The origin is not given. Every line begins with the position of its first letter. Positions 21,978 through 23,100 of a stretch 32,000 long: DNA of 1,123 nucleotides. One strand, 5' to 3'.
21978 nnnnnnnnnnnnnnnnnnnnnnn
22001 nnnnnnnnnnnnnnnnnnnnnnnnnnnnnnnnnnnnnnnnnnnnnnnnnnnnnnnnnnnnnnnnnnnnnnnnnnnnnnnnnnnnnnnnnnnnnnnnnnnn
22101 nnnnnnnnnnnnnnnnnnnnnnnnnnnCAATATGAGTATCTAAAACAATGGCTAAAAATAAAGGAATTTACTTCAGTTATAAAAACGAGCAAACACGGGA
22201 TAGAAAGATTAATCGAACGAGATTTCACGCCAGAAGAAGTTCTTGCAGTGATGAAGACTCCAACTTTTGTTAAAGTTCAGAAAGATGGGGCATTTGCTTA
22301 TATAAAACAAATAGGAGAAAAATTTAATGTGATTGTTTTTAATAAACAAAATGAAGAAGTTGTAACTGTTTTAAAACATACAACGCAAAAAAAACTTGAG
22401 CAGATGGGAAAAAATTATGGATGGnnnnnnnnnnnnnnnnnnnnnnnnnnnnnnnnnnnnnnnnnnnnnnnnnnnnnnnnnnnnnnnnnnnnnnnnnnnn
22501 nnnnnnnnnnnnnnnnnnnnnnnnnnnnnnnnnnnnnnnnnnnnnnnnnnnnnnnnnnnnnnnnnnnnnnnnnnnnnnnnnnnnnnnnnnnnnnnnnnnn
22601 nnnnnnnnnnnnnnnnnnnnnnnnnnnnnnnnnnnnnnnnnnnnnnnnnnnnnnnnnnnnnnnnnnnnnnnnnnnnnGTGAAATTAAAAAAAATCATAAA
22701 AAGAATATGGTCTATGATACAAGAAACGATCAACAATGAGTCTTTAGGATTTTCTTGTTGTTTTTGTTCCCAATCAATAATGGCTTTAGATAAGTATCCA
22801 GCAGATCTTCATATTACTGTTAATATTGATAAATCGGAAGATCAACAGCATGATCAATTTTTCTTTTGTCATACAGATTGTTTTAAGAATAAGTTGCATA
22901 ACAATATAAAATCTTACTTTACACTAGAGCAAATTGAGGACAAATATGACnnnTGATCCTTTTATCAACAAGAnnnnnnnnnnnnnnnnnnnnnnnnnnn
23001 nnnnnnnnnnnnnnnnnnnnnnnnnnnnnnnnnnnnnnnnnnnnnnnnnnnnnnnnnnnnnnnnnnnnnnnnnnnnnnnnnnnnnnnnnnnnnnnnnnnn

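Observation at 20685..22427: Secreted 580-aa protein ending in a DUF4258 / RelE-BrnT-like RNase toxin signature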

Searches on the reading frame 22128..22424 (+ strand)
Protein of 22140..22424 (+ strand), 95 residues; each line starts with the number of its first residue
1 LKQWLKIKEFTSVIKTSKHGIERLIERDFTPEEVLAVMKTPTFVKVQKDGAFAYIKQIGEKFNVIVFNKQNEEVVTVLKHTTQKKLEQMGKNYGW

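Call 3: search_protein_families(library=pfam, proteins=[window:22140-22424:+], max_evalue=1)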
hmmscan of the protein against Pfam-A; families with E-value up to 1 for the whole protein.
window:22140-22424:+ (95 aa): 3 families
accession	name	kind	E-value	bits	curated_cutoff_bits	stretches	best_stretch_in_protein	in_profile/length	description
PF14076.12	DUF4258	-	8.6e-05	23.2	25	1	17-77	2-69/71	Domain of unknown function (DUF4258)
PF16657.11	Malt_amylase_C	-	0.089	13.3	27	1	42-89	4-51/75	Maltogenic Amylase, C-terminal domain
PF01663.27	Phosphodiest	-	0.12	12.4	23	1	6-84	206-282/342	Type I phosphodiesterase / nucleotide pyrophosphatase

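Call 4: search_protein_families(library=ncbifam, proteins=[window:22140-22424:+], max_evalue=1)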
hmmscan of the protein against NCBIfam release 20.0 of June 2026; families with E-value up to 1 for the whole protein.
window:22140-22424:+ (95 aa): 2 families
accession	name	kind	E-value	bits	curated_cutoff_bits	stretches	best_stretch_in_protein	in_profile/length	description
NF005011.0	PRK06407.1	subfamily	0.0079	15.4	337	1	26-80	41-95/302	ornithine cyclodeaminase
TIGR02530.1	flg_new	equivalog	0.039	14.7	83.2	1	5-84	6-83/96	TIGR02530 family flagellar biosynthesis protein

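Call 18: search_protein_families(library=pfam, alignment_id=A2, max_evalue=0.01)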
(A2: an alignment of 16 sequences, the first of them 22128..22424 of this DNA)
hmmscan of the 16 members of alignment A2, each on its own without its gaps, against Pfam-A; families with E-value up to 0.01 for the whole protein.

A. member 1, window:22128-22424:+ (99 aa): 1 family
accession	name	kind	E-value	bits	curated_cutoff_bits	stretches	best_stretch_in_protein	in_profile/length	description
PF14076.12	DUF4258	-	9.6e-05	23.1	25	1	21-81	2-69/71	Domain of unknown function (DUF4258)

B. families by the number of members that match (of 16 scanned): 3 families
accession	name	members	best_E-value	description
PF14076.12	DUF4258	12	2.5e-05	Domain of unknown function (DUF4258)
PF16657.11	Malt_amylase_C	2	0.004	Maltogenic Amylase, C-terminal domain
PF01663.27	Phosphodiest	1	0.0016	Type I phosphodiesterase / nucleotide pyrophosphatase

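Call 19: search_solved_structures(query=A2, max_evalue=10, show_alignments=3)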
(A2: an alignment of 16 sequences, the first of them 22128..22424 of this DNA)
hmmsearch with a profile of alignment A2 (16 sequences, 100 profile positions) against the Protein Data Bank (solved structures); distinct sequences matched with E-value up to 10: 8.
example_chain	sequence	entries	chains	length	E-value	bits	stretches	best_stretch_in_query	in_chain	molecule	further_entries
1a5z_A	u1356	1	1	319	0.64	13.5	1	18-50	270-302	L-LACTATE DEHYDROGENASE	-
7acv_A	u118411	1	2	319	0.67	13.5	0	33-73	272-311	LMW SLP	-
7acx_A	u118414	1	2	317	0.67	13.5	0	33-73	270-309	S-layer protein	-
6cw2_D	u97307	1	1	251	0.75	13.3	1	70-97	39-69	Histone acetyltransferase GCN5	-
6cw3_F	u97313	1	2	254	0.76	13.3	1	70-97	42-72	Histone acetyltransferase GCN5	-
1ygh_A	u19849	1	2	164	0.78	13.3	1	73-97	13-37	PROTEIN (TRANSCRIPTIONAL ACTIVATOR GCN5)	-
8v3b_a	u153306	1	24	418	0.9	13.1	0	8-45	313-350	O43_129_+4 component B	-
2ioy_A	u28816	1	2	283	2.9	11.4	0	61-90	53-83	Periplasmic sugar-binding protein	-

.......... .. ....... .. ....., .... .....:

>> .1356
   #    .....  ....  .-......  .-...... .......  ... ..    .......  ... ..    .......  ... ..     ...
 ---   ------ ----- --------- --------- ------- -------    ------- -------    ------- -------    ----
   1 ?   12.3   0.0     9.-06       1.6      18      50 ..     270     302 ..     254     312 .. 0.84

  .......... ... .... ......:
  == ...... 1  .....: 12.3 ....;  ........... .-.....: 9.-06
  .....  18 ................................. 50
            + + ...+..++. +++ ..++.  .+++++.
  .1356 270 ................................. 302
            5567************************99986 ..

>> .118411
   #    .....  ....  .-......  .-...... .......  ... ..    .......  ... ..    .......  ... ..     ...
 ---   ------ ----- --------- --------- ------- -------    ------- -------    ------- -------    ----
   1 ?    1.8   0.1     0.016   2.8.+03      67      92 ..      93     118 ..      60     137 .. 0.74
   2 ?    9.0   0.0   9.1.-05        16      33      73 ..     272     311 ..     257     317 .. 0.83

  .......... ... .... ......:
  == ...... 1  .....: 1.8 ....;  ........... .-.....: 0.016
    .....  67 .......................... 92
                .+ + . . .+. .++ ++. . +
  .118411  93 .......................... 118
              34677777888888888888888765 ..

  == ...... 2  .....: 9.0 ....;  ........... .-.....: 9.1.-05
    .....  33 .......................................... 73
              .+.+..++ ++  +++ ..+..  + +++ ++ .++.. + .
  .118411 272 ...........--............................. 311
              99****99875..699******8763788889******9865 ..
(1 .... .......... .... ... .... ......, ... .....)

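Call 21: find_homologous_proteins(query=A2, max_evalue=0.001)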
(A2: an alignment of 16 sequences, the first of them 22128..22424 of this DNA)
Query A2 (16 sequences) (99 aa, profile of the alignment): 29 proteins with E <= 0.001 among 821 candidates.
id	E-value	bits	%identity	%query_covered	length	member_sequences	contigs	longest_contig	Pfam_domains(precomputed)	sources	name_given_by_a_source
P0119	6.4e-43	163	65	100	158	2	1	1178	-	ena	-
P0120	2.8e-39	151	54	100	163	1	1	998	-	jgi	-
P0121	4.1e-39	151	48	99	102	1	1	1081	-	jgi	jgi:hypothetical protein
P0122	7.6e-39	150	57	99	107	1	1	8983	-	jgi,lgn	-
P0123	3.0e-35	138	54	92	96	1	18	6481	-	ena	-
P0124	3.4e-35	138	48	99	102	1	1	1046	-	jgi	jgi:hypothetical protein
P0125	6.5e-35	137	50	99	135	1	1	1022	-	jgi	jgi:hypothetical protein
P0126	9.9e-35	137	48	99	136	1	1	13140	-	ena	-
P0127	3.1e-34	135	53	92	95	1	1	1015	-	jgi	jgi:hypothetical protein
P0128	1.2e-33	133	51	100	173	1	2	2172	-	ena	-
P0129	1.9e-33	132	51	93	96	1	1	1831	PF14076.13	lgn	-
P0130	1.1e-29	120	45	100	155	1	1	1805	-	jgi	jgi:hypothetical protein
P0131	2.1e-29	119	44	100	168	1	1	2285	-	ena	-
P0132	6.7e-29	118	43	100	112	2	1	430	-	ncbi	ncbi:DUF4258 domain-containing protein, partial [Shouchella clausii]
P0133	8.6e-28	114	45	100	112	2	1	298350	-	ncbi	ncbi:MAG: DUF4258 domain-containing protein [Aminipila sp.]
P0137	1.7e-25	107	41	100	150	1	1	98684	-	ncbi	-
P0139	6.4e-25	105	47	100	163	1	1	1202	-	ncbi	ncbi:hypothetical protein, partial [Paenibacillus popilliae]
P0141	4.8e-21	93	43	80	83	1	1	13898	PF14076.13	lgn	-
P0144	1.7e-19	88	37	100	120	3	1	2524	-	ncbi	ncbi:hypothetical protein ACP3VS_24230, partial [Lysinibacillus sp. VIII_CA]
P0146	2.2e-10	58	46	55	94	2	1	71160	-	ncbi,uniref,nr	ncbi:hypothetical protein P8825_13930 [Shouchella clausii]|uniref:hypothetical protein n=1 Tax=Shouc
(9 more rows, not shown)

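Call 23: search_protein_families(library=pfam, proteins=[P0129, P0141, P0132, P0133, P0137, P0139, P0144, P0146, P0122, P0126], max_evalue=0.01)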
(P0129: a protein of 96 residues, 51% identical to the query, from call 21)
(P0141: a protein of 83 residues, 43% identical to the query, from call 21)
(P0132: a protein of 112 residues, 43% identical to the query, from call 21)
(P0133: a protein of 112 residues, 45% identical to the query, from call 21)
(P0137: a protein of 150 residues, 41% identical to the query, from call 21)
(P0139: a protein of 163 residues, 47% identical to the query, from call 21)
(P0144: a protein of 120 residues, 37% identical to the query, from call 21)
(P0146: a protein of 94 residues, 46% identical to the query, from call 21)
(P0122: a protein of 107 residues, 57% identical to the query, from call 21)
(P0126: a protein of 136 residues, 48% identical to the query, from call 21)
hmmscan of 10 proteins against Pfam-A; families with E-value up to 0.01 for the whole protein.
P0129 (96 aa): 2 families
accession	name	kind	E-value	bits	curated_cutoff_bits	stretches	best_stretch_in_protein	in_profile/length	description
PF14076.12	DUF4258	-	5.1e-06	27.1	25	1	14-75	2-58/71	Domain of unknown function (DUF4258)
PF07862.16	Nif11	-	0.0017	19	23.8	0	71-96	18-44/48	Nif11 domain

P0141 (83 aa): 1 family
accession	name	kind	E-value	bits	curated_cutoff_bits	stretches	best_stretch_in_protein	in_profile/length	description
PF14076.12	DUF4258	-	2.9e-06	27.9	25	1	1-57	1-61/71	Domain of unknown function (DUF4258)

P0132 (112 aa): 1 family
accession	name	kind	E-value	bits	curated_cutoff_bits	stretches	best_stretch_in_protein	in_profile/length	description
PF14076.12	DUF4258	-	0.00029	21.5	25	1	35-79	2-51/71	Domain of unknown function (DUF4258)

P0133 (112 aa): 2 families
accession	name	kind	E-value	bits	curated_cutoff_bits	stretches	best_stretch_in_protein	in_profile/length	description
PF14076.12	DUF4258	-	0.0037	18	25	1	34-88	2-61/71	Domain of unknown function (DUF4258)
PF06497.16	Baculo_Ac102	-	0.0088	16.9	27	0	10-95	7-89/99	Baculovirus Ac102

P0137 (150 aa): 0 families

P0139 (163 aa): 0 families

P0144 (120 aa): 0 families

P0146 (94 aa): 0 families

P0122 (107 aa): 1 family
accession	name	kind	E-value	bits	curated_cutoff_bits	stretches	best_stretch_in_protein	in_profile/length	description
PF14076.12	DUF4258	-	0.0036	18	25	1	28-56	2-30/71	Domain of unknown function (DUF4258)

P0126 (136 aa): 0 families

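Call 30: predict_structure(alignment_id=A2)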
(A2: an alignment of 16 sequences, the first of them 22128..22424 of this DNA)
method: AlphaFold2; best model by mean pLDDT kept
length: 99 residues; sequences in the alignment: 16
mean_pLDDT: 93.0   pTM: 0.83
mean pLDDT of the five models: 93.0, 91.7, 90.5, 89.4, 87.8
residues with pLDDT >= 90: 84; 70-90: 15; 50-70: 0; < 50: 0
segments of 3 or more residues with pLDDT < 50: none
pLDDT, mean of each block of 10 residues (from residue 1): 79 92 93 96 97 95 97 94 96 91
secondary structure, 60 per line:
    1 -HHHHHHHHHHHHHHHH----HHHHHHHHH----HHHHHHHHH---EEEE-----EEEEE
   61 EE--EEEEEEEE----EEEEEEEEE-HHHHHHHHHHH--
elements in order: H2-17 H22-30 H35-43 E47-50 E56-62 E65-72 E77-85 H87-97

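Call 36: fold_search(model_id=the predicted structure, library=pdb)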
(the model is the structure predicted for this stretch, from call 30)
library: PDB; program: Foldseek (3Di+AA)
matches with E <= 10: 850; with E <= 0.001: 0
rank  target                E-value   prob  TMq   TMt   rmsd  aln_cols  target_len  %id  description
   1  8suc                  2.1e-01  0.87  0.31  0.12   2.4        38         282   21  NHL-2 NHL domain (released 2024-05-08)
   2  8i7o_P1               2.5e-01  0.77  0.31  0.06   3.0        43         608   23  In situ structure of axonemal doublet microtubules in mouse sperm with 16-nm repeat (released 2023-10-11)
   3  5ycl_D                2.8e-01  0.41  0.39  0.40   5.6        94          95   13  Crystal structure of HigBA complex from Shigella flexneri (released 2018-09-19)
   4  5ycl_B                3.0e-01  0.54  0.44  0.44   4.7        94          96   13  Crystal structure of HigBA complex from Shigella flexneri (released 2018-09-19)
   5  3ui2_A                3.0e-01  0.13  0.23  0.12  13.2        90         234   16  Crystal structure of the cpSRP54 tail bound to cpSRP43 (released 2012-01-11)
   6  9g12_B                3.2e-01  0.23  0.32  0.35   5.5        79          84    8  Mycobacterium tuberculosis RelBE1 toxin-antitoxin system; rv1247c (relB1 antitoxin), rv1246c (relE1 toxin) (released 2025-12-17)
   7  5i4r_E                3.6e-01  0.69  0.44  0.49   3.4        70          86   17  Contact-dependent inhibition system from Escherichia coli NC101 - ternary CdiA/CdiI/EF-Tu complex (trypsin-modified) (released 2017-06-28)
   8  5i4r_A                3.6e-01  0.69  0.44  0.49   3.4        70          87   17  Contact-dependent inhibition system from Escherichia coli NC101 - ternary CdiA/CdiI/EF-Tu complex (trypsin-modified) (released 2017-06-28)
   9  1wmi_A                3.9e-01  0.21  0.30  0.33   9.6        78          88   14  Crystal structure of archaeal RelE-RelB complex from Pyrococcus horikoshii OT3 (released 2005-03-15)
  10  2khe_MODEL_1_A        3.9e-01  0.15  0.29  0.31   9.7        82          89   12  Solution Structure of the Bacterial Toxin Rele from Thermus Thermophilus HB8 (released 2010-03-31)
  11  9fqr_Gg               4.4e-01  0.21  0.26  0.11   3.9        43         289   23  96-nm repeat of axonemal doublet microtubules from bovine sperm (released 2025-03-26)
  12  5d9b                  4.7e-01  0.57  0.34  0.13   4.6        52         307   21  Luciferin-regenerating enzyme solved by SIRAS using XFEL (refined against native data) (released 2015-09-23)
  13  1gq1_A                5.0e-01  0.28  0.28  0.06   3.6        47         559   19  CYTOCHROME CD1 NITRITE REDUCTASE, Y25S mutant, OXIDISED FORM (released 2002-11-28)
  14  7m5f_C                5.3e-01  0.41  0.39  0.33   4.7        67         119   18  Contact-dependent inhibition system from Serratia marcescens BWH57 (released 2021-05-12)
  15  3g5o_B                5.3e-01  0.15  0.29  0.33   6.2        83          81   11  The crystal structure of the toxin-antitoxin complex RelBE2 (Rv2865-2866) from Mycobacterium tuberculosis (released 2009-04-14)
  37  9g12_A                9.4e-01  0.09  0.27  0.30   6.5        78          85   15  Mycobacterium tuberculosis RelBE1 toxin-antitoxin system; rv1247c (relB1 antitoxin), rv1246c (relE1 toxin) (released 2025-12-17)
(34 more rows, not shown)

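Call 79: find_encoding_contigs(protein=P0133, flank=5000, max_places=1)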
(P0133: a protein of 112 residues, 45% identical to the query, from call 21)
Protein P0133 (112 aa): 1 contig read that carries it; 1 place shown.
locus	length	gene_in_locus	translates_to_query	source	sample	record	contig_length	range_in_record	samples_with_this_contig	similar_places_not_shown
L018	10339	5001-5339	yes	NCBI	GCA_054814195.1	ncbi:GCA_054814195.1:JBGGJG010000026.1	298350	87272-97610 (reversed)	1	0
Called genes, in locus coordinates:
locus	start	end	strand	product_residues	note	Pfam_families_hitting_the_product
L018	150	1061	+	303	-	-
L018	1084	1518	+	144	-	-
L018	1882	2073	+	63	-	-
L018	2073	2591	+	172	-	PF10004:DUF2247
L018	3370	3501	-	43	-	-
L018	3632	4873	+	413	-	PF01548:DEDD_Tnp_IS110, PF02371:Transposase_20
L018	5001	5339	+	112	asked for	-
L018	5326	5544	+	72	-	-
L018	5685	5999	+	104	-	-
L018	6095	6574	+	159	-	-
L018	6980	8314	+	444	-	PF07591:PT-HINT, PF15657:Tox-HNH-EHHH (weak)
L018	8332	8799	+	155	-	PF24715:YxiF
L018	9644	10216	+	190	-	PF07833:Cu_amine_oxidN1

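Call 80: find_encoding_contigs(protein=P0137, flank=5000, max_places=1)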
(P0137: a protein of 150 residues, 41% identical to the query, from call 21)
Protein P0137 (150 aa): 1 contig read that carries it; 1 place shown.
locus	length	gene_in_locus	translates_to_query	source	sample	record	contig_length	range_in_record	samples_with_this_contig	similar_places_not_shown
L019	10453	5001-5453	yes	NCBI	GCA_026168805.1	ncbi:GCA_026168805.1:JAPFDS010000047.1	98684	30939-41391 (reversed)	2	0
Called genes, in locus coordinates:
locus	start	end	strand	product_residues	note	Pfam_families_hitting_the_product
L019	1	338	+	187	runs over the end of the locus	PF14567:SUKH_5 (weak), PF09346:SMI1_KNR4, PF14568:SUKH_6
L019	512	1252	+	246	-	-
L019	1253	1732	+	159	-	PF14411:LHH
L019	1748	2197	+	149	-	PF14567:SUKH_5, PF09346:SMI1_KNR4, PF14568:SUKH_6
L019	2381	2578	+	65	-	-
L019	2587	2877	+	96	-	-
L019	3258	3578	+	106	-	-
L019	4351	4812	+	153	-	-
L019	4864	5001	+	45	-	-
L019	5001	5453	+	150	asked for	-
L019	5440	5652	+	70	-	-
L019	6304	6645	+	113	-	-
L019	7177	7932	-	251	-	PF01695:IstB_IS21, PF00308:Bac_DnaA (weak)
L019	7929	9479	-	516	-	PF22483:Mu-transpos_C_2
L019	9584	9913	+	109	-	-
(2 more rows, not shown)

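Call 87: fold_search(model_id=the predicted structure, library=viral)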
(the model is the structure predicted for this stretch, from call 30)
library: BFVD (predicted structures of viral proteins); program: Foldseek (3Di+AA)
matches with E <= 10: 1380; with E <= 0.001: 0
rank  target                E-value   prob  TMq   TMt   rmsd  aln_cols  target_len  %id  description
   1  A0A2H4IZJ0            4.6e-03  0.98  0.42  0.20  10.7        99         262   22  Uncharacterized protein [uncultured Caudovirales phage]
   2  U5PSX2                4.9e-03  0.98  0.45  0.34  13.8       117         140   18  Uncharacterized protein [Bacillus phage Blastoid]
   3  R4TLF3                1.7e-02  1.00  0.49  0.35   2.3        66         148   20  Uncharacterized protein [Halogranum tailed virus 1]
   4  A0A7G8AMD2            3.5e-02  0.66  0.33  0.13  10.0        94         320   14  (no name in the UniProt tables at hand)
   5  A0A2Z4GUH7            4.8e-02  0.77  0.39  0.32  14.7       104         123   10  (no name in the UniProt tables at hand)
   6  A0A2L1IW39            6.6e-02  0.96  0.53  0.43   6.4        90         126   13  Uncharacterized protein [Streptomyces phage BillNye]
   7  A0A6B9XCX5            8.0e-02  0.96  0.38  0.49   3.5        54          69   11  Uncharacterized protein [Escherichia phage tunus]
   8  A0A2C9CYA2            8.0e-02  0.95  0.39  0.49   4.6        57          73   16  Uncharacterized protein [Yersinia phage fHe-Yen9-03]
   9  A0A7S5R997            8.0e-02  0.72  0.38  0.46  11.1        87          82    7  (no name in the UniProt tables at hand)
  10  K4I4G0                9.6e-02  0.91  0.35  0.31   3.8        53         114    9  Uncharacterized protein [Lactobacillus phage ATCC 8014-B2]
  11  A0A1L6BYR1            9.6e-02  0.90  0.37  0.51   4.5        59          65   12  Uncharacterized protein [Mycobacterium phage MrMagoo]
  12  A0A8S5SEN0            1.2e-01  0.93  0.38  0.45   3.0        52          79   19  Uncharacterized protein [Caudovirales sp. ctrNG92]
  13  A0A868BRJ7            1.2e-01  0.91  0.37  0.57   3.1        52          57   13  (no name in the UniProt tables at hand)
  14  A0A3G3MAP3            1.2e-01  0.75  0.41  0.42   4.2        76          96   17  Uncharacterized protein [Gordonia phage Octobien14]
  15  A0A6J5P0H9            1.3e-01  0.90  0.39  0.53   3.3        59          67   19  Uncharacterized protein [uncultured Caudovirales phage]
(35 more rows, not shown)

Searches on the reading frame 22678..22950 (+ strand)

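Call 3: search_protein_families(library=pfam, proteins=[window:22678-22950:+], max_evalue=1)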
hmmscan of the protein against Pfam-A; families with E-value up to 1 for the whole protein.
window:22678-22950:+ (91 aa): 3 families
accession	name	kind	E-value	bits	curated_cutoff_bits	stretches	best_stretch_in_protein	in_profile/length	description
PF24985.1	DUF7775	-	0.09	13.7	25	1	13-66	65-115/140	Domain of unknown function (DUF7775)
PF07289.17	BBL5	-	0.13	11.8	23.8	1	8-90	50-125/334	Bardet-Biedl syndrome 5 protein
PF00645.25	zf-PARP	-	0.32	12.2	39.3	1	46-85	26-65/87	Poly(ADP-ribose) polymerase and DNA-Ligase Zn-finger region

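Call 4: search_protein_families(library=ncbifam, proteins=[window:22678-22950:+], max_evalue=1)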
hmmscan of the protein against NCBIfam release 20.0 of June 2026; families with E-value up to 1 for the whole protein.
window:22678-22950:+ (91 aa): 1 family
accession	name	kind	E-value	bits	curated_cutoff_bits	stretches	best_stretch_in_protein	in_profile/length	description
NF010494.0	PRK13913.1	equivalog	0.03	14.2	192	1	3-56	116-170/220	3-methyladenine DNA glycosylase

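Call 94: search_protein_families(library=padloc, proteins=[window:22678-22950:+], max_evalue=0.01)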
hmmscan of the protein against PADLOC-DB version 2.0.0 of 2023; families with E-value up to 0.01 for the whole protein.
window:22678-22950:+ (91 aa): 0 families

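Call 95: search_protein_families(library=phrogs, proteins=[window:22678-22950:+], max_evalue=0.01)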
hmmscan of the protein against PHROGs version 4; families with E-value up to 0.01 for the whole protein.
window:22678-22950:+ (91 aa): 0 families
